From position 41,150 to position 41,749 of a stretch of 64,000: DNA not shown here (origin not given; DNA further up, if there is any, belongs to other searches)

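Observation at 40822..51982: Two paralogous, mutually inverted three-gene modules (XRE regulator divergent from two coupled small ORFs) bracket an 8.7 kb transporter/redox block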

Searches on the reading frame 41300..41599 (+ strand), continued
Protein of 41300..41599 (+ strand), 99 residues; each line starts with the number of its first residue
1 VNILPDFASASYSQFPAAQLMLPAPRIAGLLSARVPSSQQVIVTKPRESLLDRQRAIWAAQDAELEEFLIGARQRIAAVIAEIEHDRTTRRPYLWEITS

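Call 94: find_encoding_contigs(protein=P0028, flank=10000, max_places=2)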
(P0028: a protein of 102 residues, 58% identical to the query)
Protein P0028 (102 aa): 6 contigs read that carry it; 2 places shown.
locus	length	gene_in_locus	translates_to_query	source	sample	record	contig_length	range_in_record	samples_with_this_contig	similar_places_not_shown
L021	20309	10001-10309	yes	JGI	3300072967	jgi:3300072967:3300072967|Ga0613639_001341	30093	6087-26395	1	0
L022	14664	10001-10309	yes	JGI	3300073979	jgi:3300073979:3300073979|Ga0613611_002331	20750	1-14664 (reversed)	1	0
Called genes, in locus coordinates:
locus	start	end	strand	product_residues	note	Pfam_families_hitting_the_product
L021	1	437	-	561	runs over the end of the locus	-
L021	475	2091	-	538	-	PF13231:PMT_2 (weak)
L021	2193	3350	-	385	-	PF10509:GalKase_gal_bdg, PF00288:GHMP_kinases_N, PF08544:GHMP_kinases_C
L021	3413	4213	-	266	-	-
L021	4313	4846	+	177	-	PF01661:Macro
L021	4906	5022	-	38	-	PF00444:Ribosomal_L36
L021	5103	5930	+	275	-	PF02522:Antibiotic_NAT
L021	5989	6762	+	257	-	-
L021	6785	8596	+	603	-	PF06739:SBBP (faint), PF04151:PPC (weak)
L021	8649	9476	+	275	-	PF02811:PHP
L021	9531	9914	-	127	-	PF01381:HTH_3, PF12844:HTH_19, PF13560:HTH_31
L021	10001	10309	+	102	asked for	-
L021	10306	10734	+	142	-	-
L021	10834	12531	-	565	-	PF01268:FTHFS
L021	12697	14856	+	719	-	-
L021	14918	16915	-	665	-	PF00069:Pkinase, PF07714:PK_Tyr_Ser-Thr, PF00532:Peripla_BP_1, PF13407:Peripla_BP_4, PF13377:Peripla_BP_3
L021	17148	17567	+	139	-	PF00472:RF-1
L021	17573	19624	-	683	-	-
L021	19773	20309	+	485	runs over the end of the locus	PF02163:Peptidase_M50, PF13180:PDZ_2, PF00595:PDZ (weak), PF04495:GRASP55_65 (faint), PF17820:PDZ_6, PF00595:PDZ (weak), PF13180:PDZ_2, PF17820:PDZ_6, +1 more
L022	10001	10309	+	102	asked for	-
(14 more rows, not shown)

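Call 95: find_encoding_contigs(protein=P0011, flank=10000, max_places=2)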
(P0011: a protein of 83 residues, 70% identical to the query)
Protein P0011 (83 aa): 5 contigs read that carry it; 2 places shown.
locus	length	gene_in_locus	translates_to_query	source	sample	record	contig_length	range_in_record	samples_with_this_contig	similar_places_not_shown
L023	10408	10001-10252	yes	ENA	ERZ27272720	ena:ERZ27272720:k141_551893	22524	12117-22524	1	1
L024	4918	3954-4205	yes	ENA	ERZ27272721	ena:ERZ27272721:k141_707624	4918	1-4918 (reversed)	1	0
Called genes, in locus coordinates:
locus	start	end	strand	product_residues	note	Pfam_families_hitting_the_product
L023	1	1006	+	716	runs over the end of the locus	PF02171:Piwi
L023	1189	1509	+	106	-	-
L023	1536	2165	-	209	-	PF01863:YgjP-like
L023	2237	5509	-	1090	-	PF04313:HSDR_N, PF04851:ResIII, PF18766:SWI2_SNF2, PF22679:T1R_D3-like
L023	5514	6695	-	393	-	PF01420:Methylase_S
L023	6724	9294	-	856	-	PF12161:HsdM_N, PF02384:N6_Mtase, PF01170:UPF0020 (weak)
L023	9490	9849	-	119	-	PF01381:HTH_3, PF12844:HTH_19 (weak), PF13413:HTH_25 (faint), PF13443:HTH_26 (weak), PF13560:HTH_31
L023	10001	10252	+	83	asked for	-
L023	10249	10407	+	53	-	?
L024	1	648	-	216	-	?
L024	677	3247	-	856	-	PF12161:HsdM_N, PF02384:N6_Mtase, PF01170:UPF0020 (weak)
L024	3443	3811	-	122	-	PF12844:HTH_19 (weak), PF13560:HTH_31, PF01381:HTH_3, PF13413:HTH_25 (faint), PF13443:HTH_26 (weak)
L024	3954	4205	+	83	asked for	-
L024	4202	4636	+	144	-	-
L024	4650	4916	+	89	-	?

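Call 96: search_protein_families(library=padloc, max_evalue=0.00001, proteins=[L019:1-2610:+, L019:2607-3875:+, L019:3990-5105:+, L019:5088-5876:-, L019:6041-9400:+, L020:2-3184:+, L023:2-1006:+, L023:2237-5509:-, L019:13524-15626:+])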
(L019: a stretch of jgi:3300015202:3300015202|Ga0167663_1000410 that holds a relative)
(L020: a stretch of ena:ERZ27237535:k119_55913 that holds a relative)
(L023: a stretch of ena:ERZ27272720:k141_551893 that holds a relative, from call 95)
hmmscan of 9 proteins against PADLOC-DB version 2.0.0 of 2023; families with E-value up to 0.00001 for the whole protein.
L019:1-2610:+ (869 aa): 28 families (the best 25 are shown)
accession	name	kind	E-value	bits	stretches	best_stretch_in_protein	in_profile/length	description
PDLC02643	DrmMI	-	1.6e-59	199.9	1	45-415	596-937/1347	DrmMI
PDLC02638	DrmMI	-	2.9e-43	146.2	1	44-354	593-885/935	DrmMI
PDLC02644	DrmMI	-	2.4e-38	129.7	1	45-417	105-452/988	DrmMI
PDLC03613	REase_MTase_IIG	-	3.3e-37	125.7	1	47-352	494-760/1250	Type IIG restriction enzyme-methyltransferase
PDLC03620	REase_MTase_IIG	-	1.1e-35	120.6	1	45-235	599-783/1378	Type IIG restriction enzyme-methyltransferase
PDLC03618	REase_MTase_IIG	-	3.1e-34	115.5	1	46-415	590-933/1429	Type IIG restriction enzyme-methyltransferase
PDLC03622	REase_MTase_IIG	-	2.1e-30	102.9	2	46-174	510-645/1524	Type IIG restriction enzyme-methyltransferase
PDLC02645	DrmMI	-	2.4e-25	86.9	1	45-187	589-727/772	DrmMI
PDLC03612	REase_MTase_IIG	-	5.3e-25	85.8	2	307-464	782-914/1247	Type IIG restriction enzyme-methyltransferase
PDLC02646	DrmMI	-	1.2e-23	81.1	1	117-175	42-100/792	DrmMI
PDLC03629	REase_MTase_IIG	-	1.1e-22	77.8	1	42-228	427-594/1182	Type IIG restriction enzyme-methyltransferase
PDLC03237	MTase_II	-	2.6e-22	76.6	1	384-680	281-577/1036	Type II methyltransferase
PDLC02639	DrmMI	-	3.7e-21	73.1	1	43-178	279-392/803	DrmMI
PDLC03604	REase_MTase_IIG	-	9.4e-20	68.2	1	46-172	385-503/1011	Type IIG restriction enzyme-methyltransferase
PDLC03609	REase_MTase_IIG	-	2.3e-18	63.4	1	121-173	482-534/1066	Type IIG restriction enzyme-methyltransferase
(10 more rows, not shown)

L019:2607-3875:+ (422 aa): 0 families

L019:3990-5105:+ (371 aa): 3 families
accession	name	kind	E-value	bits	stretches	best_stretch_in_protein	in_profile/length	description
PDLC04568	PDC-M30A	-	2.3e-27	94.3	1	1-350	1-347/368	-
PDLC04566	PDC-M30A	-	1e-26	91.9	1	1-349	1-343/372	-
PDLC04567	PDC-M30A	-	5.8e-26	89.4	1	130-347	148-364/381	-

L019:5088-5876:- (262 aa): 2 families
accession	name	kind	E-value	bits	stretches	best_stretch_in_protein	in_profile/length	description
PDLC04639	PDC-M41B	-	1.2e-39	134.1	1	12-233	5-210/241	-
PDLC04569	PDC-M30B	-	8.4e-39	131.5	1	12-233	5-210/241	-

L019:6041-9400:+ (1119 aa): 26 families (the best 25 are shown)
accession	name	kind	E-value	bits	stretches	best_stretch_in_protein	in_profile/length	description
PDLC01075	C3a139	-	4.3e-60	202.1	1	208-865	155-772/948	HKD+Snf2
PDLC02621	DrmD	-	8e-34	115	1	501-855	352-663/1040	DrmD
PDLC02623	DrmD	-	5.4e-29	98.6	1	697-869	520-670/1040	DrmD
PDLC00659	HmaA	-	3.1e-26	89.5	1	502-834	324-623/1176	SNF2 helicase / DEAD-box helicase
PDLC02619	DrmD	-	1.6e-22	77.5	1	661-827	362-540/872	DrmD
PDLC02193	PLD_Helicase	-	3.6e-22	76.4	1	667-852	646-827/905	-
PDLC02572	DrmA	-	1.4e-20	70.9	1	693-822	503-623/1043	DrmA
PDLC02633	DrmD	-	1.9e-20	70.5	1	570-834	407-642/839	DrmD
PDLC02853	DpdE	-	7.4e-20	68.5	1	677-832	454-610/985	DpdE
PDLC02504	BrxHI|BrxHII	-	1.4e-19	67.6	1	667-862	443-628/971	BrxHII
PDLC02632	DrmD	-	1.7e-18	64.4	1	569-829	404-633/662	DrmD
PDLC02840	DpdE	-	1.3e-17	61.4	2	273-423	156-306/1091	DpdE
PDLC02500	BrxHI|BrxHII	-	1.4e-16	58.3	1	709-855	482-605/933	BrxHI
PDLC04556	PDC-M27C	-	2.2e-14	50.8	1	369-441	192-262/892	-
PDLC02843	DpdE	-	9.1e-14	48.3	2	299-423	179-301/1091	DpdE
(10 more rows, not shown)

L020:2-3184:+ (1060 aa): 26 families (the best 25 are shown)
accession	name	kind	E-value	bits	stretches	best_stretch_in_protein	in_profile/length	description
PDLC01075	C3a139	-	3.4e-60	202.4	1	149-806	155-772/948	HKD+Snf2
PDLC02621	DrmD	-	7.5e-34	115.1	1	442-796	352-663/1040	DrmD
PDLC02623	DrmD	-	4.2e-29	98.9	1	638-810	520-670/1040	DrmD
PDLC00659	HmaA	-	2.9e-26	89.6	1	443-775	324-623/1176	SNF2 helicase / DEAD-box helicase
PDLC02619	DrmD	-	1.3e-22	77.9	1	602-768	362-540/872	DrmD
PDLC02193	PLD_Helicase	-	2.8e-22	76.7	1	608-793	646-827/905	-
PDLC02572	DrmA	-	1.2e-20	71.1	1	634-763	503-623/1043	DrmA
PDLC02633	DrmD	-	1.6e-20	70.7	1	511-775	407-642/839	DrmD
PDLC02853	DpdE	-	6.1e-20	68.8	1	618-773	454-610/985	DpdE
PDLC02504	BrxHI|BrxHII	-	1.3e-19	67.7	1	608-803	443-628/971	BrxHII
PDLC02632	DrmD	-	8.4e-19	65.5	1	510-770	404-633/662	DrmD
PDLC02840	DpdE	-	1.1e-17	61.7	2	214-364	156-306/1091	DpdE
PDLC02500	BrxHI|BrxHII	-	1.1e-16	58.5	1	650-796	482-605/933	BrxHI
PDLC04556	PDC-M27C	-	1.8e-14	51.1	1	310-382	192-262/892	-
PDLC02843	DpdE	-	7.8e-14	48.5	2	240-364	179-301/1091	DpdE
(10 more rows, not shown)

L023:2-1006:+ (334 aa): 19 families
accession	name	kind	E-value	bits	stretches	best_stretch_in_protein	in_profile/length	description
PDLC02396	pAgo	-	1.8e-123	411.3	1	3-334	354-683/683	-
PDLC02397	pAgo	-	5.6e-83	277.7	1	3-334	253-578/578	-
PDLC02380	pAgo_II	-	2.3e-76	255.7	1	28-333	421-736/737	Class II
PDLC02436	pAgo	-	5.2e-57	191.7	1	26-317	99-442/460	-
PDLC02428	PprPIWI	-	1e-55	187.8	1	30-323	369-655/666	-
PDLC02389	pAgo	-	5e-28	96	1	72-314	465-715/733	-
PDLC02386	pAgo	-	3.1e-27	93.4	1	36-325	402-690/697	-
PDLC02391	pAgo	-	1.1e-26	91.3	1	61-315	454-722/742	-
PDLC02387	pAgo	-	2.6e-24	83.6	1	31-314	374-650/672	-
PDLC02388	pAgo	-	8.5e-21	71.9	1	50-315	426-697/716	-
PDLC02390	pAgo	-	7.9e-14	49.1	1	95-316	466-699/719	-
PDLC02377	pAgo_I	-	9.6e-13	45.7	1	62-316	158-439/457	Class I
PDLC02379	pAgo_II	-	1.3e-12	45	1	61-156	416-514/724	Class II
PDLC02381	pAgo_II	-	9.9e-10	35.5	1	32-136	295-403/617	Class II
PDLC02376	pAgo_I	-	2.7e-08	31.4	0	186-317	305-438/455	Class I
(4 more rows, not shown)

L023:2237-5509:- (1090 aa): 6 families
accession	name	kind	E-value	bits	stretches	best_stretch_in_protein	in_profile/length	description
PDLC03040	REase_I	-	1.5e-124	415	1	13-1077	8-1015/1029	Type I restriction enzyme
PDLC03041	REase_I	-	2.4e-88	295.4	2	255-769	278-744/1099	Type I restriction enzyme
PDLC03044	REase_I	-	1.7e-76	256.1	1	82-772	74-703/1034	Type I restriction enzyme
PDLC03048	REase_I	-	7.1e-55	184.6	1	112-773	85-684/976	Type I restriction enzyme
PDLC03046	REase_I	-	3.8e-27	92.6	2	153-516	135-492/1025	Type I restriction enzyme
PDLC03045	REase_I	-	1.3e-18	64.4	1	151-511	135-464/995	Type I restriction enzyme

L019:13524-15626:+ (700 aa): 0 families
